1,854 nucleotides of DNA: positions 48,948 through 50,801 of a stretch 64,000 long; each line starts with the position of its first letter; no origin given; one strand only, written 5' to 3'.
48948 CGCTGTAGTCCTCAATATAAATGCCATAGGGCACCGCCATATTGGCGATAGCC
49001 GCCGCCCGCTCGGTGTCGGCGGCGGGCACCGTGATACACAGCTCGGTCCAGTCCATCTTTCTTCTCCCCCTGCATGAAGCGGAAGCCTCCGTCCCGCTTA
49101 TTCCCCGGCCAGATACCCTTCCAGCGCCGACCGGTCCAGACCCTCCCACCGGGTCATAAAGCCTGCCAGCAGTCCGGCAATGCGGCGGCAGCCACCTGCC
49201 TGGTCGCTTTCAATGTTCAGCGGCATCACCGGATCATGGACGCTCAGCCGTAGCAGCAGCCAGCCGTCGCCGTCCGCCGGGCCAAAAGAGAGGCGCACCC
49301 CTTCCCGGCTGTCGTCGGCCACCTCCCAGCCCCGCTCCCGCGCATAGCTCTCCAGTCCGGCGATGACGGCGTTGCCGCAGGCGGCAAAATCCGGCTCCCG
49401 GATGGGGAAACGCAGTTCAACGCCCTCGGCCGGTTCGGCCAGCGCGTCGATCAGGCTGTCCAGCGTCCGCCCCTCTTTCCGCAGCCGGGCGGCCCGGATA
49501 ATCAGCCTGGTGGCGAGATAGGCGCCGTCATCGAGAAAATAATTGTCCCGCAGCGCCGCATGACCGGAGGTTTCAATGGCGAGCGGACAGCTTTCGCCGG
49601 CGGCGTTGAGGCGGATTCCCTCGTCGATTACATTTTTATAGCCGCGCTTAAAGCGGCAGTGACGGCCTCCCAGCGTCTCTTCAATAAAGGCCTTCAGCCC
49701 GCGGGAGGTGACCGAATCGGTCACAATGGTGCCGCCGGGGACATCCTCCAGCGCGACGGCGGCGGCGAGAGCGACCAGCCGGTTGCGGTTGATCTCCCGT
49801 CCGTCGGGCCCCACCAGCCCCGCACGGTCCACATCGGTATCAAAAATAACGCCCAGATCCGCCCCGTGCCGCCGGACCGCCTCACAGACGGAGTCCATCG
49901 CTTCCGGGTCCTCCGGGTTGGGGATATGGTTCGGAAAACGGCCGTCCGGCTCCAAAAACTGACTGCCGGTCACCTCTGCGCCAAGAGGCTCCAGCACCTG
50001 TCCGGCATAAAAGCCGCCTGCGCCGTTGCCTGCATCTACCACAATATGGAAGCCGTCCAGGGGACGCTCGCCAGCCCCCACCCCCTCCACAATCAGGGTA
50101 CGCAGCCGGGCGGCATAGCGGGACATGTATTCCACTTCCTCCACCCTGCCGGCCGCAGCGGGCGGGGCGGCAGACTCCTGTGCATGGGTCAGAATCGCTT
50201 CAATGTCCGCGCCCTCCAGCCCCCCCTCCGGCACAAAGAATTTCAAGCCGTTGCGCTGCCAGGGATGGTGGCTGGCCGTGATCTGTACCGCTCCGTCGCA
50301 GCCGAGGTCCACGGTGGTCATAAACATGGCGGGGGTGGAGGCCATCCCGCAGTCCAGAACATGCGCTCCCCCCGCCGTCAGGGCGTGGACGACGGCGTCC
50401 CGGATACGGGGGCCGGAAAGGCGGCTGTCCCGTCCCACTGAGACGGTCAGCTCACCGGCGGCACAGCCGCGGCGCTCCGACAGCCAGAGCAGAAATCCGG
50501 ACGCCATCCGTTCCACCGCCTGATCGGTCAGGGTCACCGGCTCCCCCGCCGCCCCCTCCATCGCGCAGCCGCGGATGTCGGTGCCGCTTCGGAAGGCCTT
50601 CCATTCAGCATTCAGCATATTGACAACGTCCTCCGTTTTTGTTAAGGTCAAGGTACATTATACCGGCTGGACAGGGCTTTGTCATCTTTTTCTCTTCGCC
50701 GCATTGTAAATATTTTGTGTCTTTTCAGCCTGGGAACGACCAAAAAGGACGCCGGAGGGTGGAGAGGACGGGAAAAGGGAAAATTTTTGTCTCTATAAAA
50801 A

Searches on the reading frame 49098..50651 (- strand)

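Call 67: search_protein_families(library=pfam, proteins=[window:49098-50651:-], max_evalue=0.001)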
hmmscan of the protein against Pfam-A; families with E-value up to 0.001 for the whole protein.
window:49098-50651:- (517 aa): 3 families
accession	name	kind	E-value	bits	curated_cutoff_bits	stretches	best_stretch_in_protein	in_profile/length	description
PF02878.22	PGM_PMM_I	-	1.5e-24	86.7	22.5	1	37-157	17-131/138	Phosphoglucomutase/phosphomannomutase, alpha/beta/alpha domain I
PF02879.22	PGM_PMM_II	-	2e-23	83.3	29.3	1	199-284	19-103/103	Phosphoglucomutase/phosphomannomutase, alpha/beta/alpha domain II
PF02880.22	PGM_PMM_III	-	2.4e-11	44.2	20.7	1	289-405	2-112/115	Phosphoglucomutase/phosphomannomutase, alpha/beta/alpha domain III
